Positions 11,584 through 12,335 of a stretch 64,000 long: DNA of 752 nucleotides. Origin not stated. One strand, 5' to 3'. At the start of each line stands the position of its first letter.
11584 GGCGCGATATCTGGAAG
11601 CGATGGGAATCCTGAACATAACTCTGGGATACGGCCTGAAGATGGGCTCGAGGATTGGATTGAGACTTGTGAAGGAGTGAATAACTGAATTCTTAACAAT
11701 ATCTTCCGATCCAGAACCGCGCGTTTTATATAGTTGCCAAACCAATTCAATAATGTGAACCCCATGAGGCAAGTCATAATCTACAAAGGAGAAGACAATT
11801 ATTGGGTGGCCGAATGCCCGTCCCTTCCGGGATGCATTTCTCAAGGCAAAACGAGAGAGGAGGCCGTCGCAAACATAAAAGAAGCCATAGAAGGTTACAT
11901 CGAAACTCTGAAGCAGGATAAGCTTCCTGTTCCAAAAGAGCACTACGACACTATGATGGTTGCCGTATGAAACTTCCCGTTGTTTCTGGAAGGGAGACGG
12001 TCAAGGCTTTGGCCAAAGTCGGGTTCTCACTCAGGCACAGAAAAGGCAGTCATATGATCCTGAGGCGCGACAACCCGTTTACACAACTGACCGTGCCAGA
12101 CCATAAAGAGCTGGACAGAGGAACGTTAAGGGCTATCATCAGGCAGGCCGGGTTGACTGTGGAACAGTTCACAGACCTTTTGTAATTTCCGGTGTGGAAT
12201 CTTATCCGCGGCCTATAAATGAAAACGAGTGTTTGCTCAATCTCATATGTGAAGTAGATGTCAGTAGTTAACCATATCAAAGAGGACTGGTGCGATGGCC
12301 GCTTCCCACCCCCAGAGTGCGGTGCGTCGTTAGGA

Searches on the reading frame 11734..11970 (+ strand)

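Call 3: search_protein_families(library=pfam, proteins=[window:11734-11970:+], max_evalue=1)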
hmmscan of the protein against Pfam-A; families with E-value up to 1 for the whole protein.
window:11734-11970:+ (78 aa): 4 families
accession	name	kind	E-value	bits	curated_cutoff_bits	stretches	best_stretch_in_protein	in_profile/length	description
PF15919.11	HicB_lk_antitox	-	2.2e-10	41.2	27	1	14-68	3-57/123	HicB_like antitoxin of bacterial toxin-antitoxin system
PF21748.3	UPF0150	-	9.5e-08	32.3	27.3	1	11-67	7-64/64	UPF0150-like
PF24113.1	DUF7387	-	0.0016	19.2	27.9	1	12-55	12-54/85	Family of unknown function (DUF7387)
PF04065.20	Not3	-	0.076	12.8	25.8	1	34-74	188-228/231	Not1 N-terminal domain, CCR4-Not complex component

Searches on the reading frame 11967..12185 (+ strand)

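Call 3: search_protein_families(library=pfam, proteins=[window:11967-12185:+], max_evalue=1)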
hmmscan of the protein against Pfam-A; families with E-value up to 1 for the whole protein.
window:11967-12185:+ (72 aa): 1 family
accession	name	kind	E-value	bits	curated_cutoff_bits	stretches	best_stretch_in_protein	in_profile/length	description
PF07927.17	HicA_toxin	-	1.1e-19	70.7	27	1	8-63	1-58/58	HicA toxin of bacterial toxin-antitoxin,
